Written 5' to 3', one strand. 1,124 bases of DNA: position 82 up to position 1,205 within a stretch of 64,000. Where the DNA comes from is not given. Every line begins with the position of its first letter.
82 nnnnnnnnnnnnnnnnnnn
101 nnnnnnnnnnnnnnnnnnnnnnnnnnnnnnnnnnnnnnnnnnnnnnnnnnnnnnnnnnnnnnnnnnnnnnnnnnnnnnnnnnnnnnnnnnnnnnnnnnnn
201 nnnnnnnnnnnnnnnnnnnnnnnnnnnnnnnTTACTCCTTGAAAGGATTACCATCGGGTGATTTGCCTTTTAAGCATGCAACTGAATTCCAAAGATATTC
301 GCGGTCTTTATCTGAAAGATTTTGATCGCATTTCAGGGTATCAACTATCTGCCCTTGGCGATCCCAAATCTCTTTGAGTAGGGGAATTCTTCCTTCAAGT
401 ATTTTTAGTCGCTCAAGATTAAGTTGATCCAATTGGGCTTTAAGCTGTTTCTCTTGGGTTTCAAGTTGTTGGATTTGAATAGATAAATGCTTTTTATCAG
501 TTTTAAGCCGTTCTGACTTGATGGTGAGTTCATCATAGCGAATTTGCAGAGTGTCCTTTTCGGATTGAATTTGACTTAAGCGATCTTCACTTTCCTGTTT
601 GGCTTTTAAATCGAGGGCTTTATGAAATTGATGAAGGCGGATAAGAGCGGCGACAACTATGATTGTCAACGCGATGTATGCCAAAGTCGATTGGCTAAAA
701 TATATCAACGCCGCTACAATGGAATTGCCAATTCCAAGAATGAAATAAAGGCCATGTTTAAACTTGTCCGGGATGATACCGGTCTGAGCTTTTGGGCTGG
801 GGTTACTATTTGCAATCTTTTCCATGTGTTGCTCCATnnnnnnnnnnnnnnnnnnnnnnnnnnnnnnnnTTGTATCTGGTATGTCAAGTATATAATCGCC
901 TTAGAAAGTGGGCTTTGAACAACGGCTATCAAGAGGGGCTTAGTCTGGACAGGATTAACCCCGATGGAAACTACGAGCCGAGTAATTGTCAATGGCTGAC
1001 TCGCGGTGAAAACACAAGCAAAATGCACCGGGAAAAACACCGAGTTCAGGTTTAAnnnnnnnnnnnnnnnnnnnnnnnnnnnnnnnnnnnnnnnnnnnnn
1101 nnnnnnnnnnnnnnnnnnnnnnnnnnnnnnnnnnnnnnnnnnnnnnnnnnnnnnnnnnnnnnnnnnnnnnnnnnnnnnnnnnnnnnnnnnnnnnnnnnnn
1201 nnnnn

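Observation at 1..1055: IS1595-like transposase co-transcribed with a membrane coiled-coil gene; the unit interrupts an HNH endonuclease gene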

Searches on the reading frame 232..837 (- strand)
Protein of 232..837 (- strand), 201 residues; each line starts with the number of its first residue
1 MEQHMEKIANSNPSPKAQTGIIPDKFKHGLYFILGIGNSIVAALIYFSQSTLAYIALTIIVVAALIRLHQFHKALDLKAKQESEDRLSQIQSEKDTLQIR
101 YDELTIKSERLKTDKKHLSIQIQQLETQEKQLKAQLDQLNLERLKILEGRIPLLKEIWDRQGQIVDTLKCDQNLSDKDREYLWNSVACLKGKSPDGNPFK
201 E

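Call 9: search_protein_families(library=pfam, proteins=[window:232-837:-], max_evalue=0.01)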
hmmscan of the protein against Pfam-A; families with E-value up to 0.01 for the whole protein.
window:232-837:- (201 aa): 3 families
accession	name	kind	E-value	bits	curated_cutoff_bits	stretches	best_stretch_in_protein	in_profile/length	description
PF11559.13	ADIP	-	0.00015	22.3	34.3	1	55-140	33-114/151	Afadin- and alpha -actinin-Binding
PF02183.23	HALZ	-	0.00019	22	28.1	1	95-127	8-40/43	Homeobox associated leucine zipper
PF11932.13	DUF3450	-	0.0002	21.2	32.6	1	77-167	29-115/241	Protein of unknown function (DUF3450)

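Call 12: find_encoding_contigs(protein=window:232-837:-, flank=10000, max_places=10)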
Protein window:232-837:- (201 aa): no gene with exactly this product is on record in the collection.

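Call 17: find_related_loci(query=window:232-837:-, collection=viral_contigs, flank=10000)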
Query window:232-837:- (201 aa) in viral_contigs; peptide patterns used: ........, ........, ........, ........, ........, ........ (x = any residue, [..] = any of these).
14 stretches matched a pattern, but none encodes a relative of the query by tblastn (E <= 1e-3).

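Call 19: find_related_loci(query=window:232-837:-, collection=metagenome_contigs, flank=10000)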
Query window:232-837:- (201 aa) in metagenome_contigs; peptide patterns used: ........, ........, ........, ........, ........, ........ (x = any residue, [..] = any of these).
362 stretches matched a pattern, but none encodes a relative of the query by tblastn (E <= 1e-3).

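Call 24: search_protein_families(library=phrogs, proteins=[window:232-837:-], max_evalue=0.01)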
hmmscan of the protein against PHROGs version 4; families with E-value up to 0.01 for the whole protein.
window:232-837:- (201 aa): 3 families
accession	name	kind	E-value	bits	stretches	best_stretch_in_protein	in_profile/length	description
phrog_13113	-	unknown function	0.005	18.3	1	84-145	68-129/134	-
phrog_305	-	tail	0.0079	15.8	1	89-142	775-830/1001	tail length tape measure protein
phrog_2658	-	other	0.008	17.4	0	55-141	14-115/126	hol-like chemotaxis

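Call 34: find_homologous_proteins(query=window:232-837:-, max_evalue=0.01)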
Query window:232-837:- (201 aa): 1 proteins with E <= 0.01 among 2155 candidates.
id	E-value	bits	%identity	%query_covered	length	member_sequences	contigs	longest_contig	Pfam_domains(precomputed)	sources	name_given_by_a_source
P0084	3.2e-122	423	100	98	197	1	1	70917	-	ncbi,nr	ncbi:MAG: DUF3450 domain-containing protein [Bacteroidales bacterium]|nr:DUF3450 domain-containing p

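Call 35: find_encoding_contigs(protein=P0084, flank=10000, max_places=5)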
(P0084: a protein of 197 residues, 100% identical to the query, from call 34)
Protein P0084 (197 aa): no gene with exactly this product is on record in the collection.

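Call 36: list_cluster_members(proteins=[P0084])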
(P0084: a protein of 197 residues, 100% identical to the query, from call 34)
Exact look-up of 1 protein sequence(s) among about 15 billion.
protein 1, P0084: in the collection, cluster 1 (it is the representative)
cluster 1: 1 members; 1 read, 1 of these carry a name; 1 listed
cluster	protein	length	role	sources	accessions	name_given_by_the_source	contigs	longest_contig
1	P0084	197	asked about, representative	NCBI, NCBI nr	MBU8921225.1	MAG: DUF3450 domain-containing protein [Bacteroidales bacterium] | DUF3450 domain-containing protein [Candidatus Latescibacterota bacterium]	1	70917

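Call 47: search_protein_families(library=padloc, proteins=[window:232-837:-], max_evalue=0.05)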
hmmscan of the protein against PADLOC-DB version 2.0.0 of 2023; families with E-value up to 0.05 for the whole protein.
window:232-837:- (201 aa): 5 families
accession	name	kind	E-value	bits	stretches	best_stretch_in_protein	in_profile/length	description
PDLC03862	LmuB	-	0.00074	16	1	79-142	354-417/643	-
PDLC00515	JetC1|JetC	-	0.0023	13.9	1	68-140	746-818/1212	DUF3584 domain; MukB-like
PDLC00025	DruG2|DruG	-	0.0084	12.7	1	77-180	329-432/704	Unknown function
PDLC00517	JetC1|JetC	-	0.027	10.7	1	81-160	708-787/1119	DUF3584 domain; MukB-like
PDLC03863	LmuB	-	0.041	10.5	1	81-147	337-403/610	-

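Call 67: search_protein_families(library=ncbifam, proteins=[window:232-837:-], max_evalue=0.01)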
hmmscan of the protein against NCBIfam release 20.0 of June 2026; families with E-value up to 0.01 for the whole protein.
window:232-837:- (201 aa): 6 families
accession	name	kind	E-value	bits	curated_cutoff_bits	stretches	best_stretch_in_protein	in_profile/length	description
NF045780.1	TrlF_fam_ATP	equivalog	0.0024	16.6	350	1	73-186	609-731/944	TrlF family AAA-like ATPase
NF047368.1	collar_FlbB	equivalog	0.003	17.4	110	1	68-141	33-106/193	periplasmic-type flagellar collar protein FlbB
TIGR02169.1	SMC_prok_A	equivalog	0.004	14.9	729.4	1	70-164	826-919/1165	chromosome segregation protein SMC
TIGR04211.1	SH3_and_anchor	equivalog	0.0062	16.2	65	1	78-143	59-124/198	TIGR04211 family SH3 domain-containing protein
NF045487.1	ASRP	equivalog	0.0078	14.9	300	1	81-142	372-437/593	archaea-specific SMC-related protein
NF046104.1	PptglHdxlasePcsB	equivalog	0.0098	15.1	450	0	79-133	46-101/400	peptidoglycan hydrolase PcsB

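Call 80: search_protein_representatives(protein=window:232-837:-)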
Query: 201 residues. Proteins with E-value up to 0.001 (for the whole library): 6; up to 1e-10: 1; up to 1e-30: 1. The best 6 are listed.
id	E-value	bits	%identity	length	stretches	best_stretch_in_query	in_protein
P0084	1.0e-122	423.3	100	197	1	5-201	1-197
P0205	2.3e-05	40.7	30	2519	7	128-165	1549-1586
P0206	2.4e-04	37.4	31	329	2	88-147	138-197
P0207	4.6e-04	36.5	29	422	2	49-146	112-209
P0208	5.3e-04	36.3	29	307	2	85-153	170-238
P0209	7.8e-04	35.8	35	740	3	86-151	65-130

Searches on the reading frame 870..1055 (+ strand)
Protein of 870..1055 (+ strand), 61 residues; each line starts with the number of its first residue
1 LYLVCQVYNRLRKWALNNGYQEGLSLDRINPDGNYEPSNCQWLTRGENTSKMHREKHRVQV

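Call 9: search_protein_families(library=pfam, proteins=[window:870-1055:+], max_evalue=0.01)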
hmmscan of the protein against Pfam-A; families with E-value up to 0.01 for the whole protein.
window:870-1055:+ (61 aa): 0 families

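Call 23: search_dna_similar(query=window:900-1052:+, collection=phages, mode=protein, max_evalue=0.001, max_rows=25)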
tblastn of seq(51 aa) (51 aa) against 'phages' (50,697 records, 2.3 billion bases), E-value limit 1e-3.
Records with a match: 454; places in all: 514; records where one place covers at least 80% of the query: 67.
Best place of each record, by identity: 80-90% 4; 60-80% 76; <60% 374.
By first word of the organism name: Staphylococcus 191; Bacillus 63; Enterococcus 39; Vibrio 24; Polaribacter 17; Bacteriophage 13; Streptococcus 12; Salmonella 10; Lactobacillus 9; Pectobacterium 9; and 29 more.
By host as written in the record: Staphylococcus aureus 60; - 42; Staphylococcus sp. 14; Bacillus cereus 11; Polaribacter sp. HaHaR_3_91 11; Enterococcus faecalis 11; Staphylococcus epidermidis 8; Vibrio cholerae 7; and 168 more.
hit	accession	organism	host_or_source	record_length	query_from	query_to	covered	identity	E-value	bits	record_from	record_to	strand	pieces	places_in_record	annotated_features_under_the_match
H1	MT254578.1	Bacillus phage Izhevsk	Bacillus cereus VKM B-370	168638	1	48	94%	66.7%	1e-16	76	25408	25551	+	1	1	putative HNH homing endonuclease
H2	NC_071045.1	Bacillus phage Izhevsk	Bacillus cereus VKM B-370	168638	1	48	94%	66.7%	1e-16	76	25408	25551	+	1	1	HNH endonuclease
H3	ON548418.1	Bacillus phage vB_BanS-Thrax2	Bacillus anthracis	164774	1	41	80%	61.0%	1e-10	59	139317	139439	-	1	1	hypothetical protein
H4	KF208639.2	Bacillus phage Troll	Bacilluls thuringiensis kurstaki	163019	3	37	69%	71.4%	7e-10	57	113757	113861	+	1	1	173: HNH endonuclease domain protein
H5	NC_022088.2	Bacillus phage Troll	Bacilluls thuringiensis kurstaki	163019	3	37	69%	71.4%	7e-10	57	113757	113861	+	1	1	173: HNH endonuclease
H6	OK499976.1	Bacillus phage vB_BanH_JarJar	Bacillus anthracis Sterne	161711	3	37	69%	71.4%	7e-10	57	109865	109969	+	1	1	hypothetical protein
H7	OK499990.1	Bacillus phage vB_BanH_RonSwanson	Bacillus anthracis Sterne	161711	3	37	69%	71.4%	7e-10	57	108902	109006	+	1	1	hypothetical protein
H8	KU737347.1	Bacillus phage Phrodo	Bacillus thuringiensis subsp. kurstaki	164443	3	37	69%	71.4%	7e-10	57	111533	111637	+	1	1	HNH homing endonuclease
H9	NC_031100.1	Bacillus phage Phrodo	Bacillus thuringiensis subsp. kurstaki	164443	3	37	69%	71.4%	7e-10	57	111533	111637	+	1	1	HNH endonuclease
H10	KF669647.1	Bacillus phage BigBertha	Bacillus thuringiensis subsp. Kurstaki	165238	3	37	69%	71.4%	7e-10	57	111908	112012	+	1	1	hypothetical protein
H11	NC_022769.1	Bacillus phage BigBertha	Bacillus thuringiensis subsp. Kurstaki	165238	3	37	69%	71.4%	7e-10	57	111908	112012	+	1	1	HNH endonuclease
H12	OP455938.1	Latilactobacillus phage TMW 1.1397 P1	Latilactobacillus sakei TMW 1.1397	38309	4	51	94%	52.1%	3e-10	58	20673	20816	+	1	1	HNH endonuclease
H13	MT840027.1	Bacteriophage sp.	human fecal samples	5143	1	49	96%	49.0%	7e-10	57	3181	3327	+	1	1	record has no annotation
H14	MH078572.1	Staphylococcus phage phiSA_BS1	Staphylococcus sp. ATCC 25923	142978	1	37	73%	64.9%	1e-10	59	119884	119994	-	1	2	hypothetical protein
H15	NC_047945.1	Staphylococcus phage phiSA_BS1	Staphylococcus sp. ATCC 25923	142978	1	37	73%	64.9%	1e-10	59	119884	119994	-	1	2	HNH endonuclease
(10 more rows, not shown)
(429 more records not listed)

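Call 24: search_protein_families(library=phrogs, proteins=[window:870-1055:+], max_evalue=0.01)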
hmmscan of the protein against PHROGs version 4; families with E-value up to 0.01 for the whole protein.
window:870-1055:+ (61 aa): 6 families
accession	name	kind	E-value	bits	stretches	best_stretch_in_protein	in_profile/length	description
phrog_3377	-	DNA, RNA and nucleotide metabolism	5e-15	56.9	1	12-55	55-97/196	HNH endonuclease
phrog_374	-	DNA, RNA and nucleotide metabolism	8.7e-14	52.2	1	12-55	313-355/617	HNH endonuclease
phrog_8790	-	DNA, RNA and nucleotide metabolism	1.6e-09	39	1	21-57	71-108/241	restriction endonuclease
phrog_2081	-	DNA, RNA and nucleotide metabolism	2.6e-08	34.4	1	14-56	154-199/433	HNH endonuclease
phrog_1035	-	DNA, RNA and nucleotide metabolism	1.2e-06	29.5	1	14-54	174-213/271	endonuclease VII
phrog_3322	-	DNA, RNA and nucleotide metabolism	7.5e-05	23.6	1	23-57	105-139/162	endonuclease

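Call 25: get_annotated_region(hit=H1, flank=1500)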
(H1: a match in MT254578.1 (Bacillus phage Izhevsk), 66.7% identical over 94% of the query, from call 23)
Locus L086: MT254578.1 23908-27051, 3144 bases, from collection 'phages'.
description: Bacillus phage Izhevsk, complete genome.
organism: Bacillus phage Izhevsk (NCBI taxid 2724322)
taxonomy: Viruses; Duplodnaviria; Heunggongvirae; Uroviricota; Caudoviricetes; Joanripponvirinae; Tsamsavirus; Tsamsavirus izhevsk
host: Bacillus cereus VKM B-370; source: soil sample; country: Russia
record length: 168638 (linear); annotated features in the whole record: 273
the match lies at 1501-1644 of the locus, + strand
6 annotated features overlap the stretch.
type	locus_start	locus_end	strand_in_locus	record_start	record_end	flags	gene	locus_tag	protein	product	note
CDS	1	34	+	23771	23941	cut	-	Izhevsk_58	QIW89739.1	hypothetical protein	-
CDS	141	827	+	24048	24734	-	-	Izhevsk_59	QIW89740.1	PnuC-like nicotinamide mononucleotide transporter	-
CDS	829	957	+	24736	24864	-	-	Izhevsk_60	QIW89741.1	hypothetical protein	-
CDS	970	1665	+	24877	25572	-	-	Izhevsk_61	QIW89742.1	putative HNH homing endonuclease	-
CDS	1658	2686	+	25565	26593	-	-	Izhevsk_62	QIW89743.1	NadR type nicotinamide-nucleotide adenylyltransferase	-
CDS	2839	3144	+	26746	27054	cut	-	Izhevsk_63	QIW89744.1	hypothetical protein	-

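Call 26: get_annotated_region(hit=H12, flank=1500)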
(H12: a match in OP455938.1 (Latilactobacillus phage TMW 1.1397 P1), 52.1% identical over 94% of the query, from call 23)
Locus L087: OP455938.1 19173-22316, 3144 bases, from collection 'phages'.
description: Latilactobacillus phage TMW 1.1397 P1, complete genome.
organism: Latilactobacillus phage TMW 1.1397 P1 (NCBI taxid 2995632)
taxonomy: Viruses; Duplodnaviria; Heunggongvirae; Uroviricota; Caudoviricetes
host: Latilactobacillus sakei TMW 1.1397; source: virions isolated from purified post-induction lysate; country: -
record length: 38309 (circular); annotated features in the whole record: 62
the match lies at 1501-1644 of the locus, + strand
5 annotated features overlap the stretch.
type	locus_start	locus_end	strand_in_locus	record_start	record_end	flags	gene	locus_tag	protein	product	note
CDS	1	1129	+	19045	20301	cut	-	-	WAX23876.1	helicase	-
CDS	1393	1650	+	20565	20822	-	-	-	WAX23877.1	HNH endonuclease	-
CDS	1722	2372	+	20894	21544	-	-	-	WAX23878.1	DNA adenine methyltransferase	-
CDS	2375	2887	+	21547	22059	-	-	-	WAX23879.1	hypothetical protein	-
CDS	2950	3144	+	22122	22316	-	-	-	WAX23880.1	XRE family transcriptional regulator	-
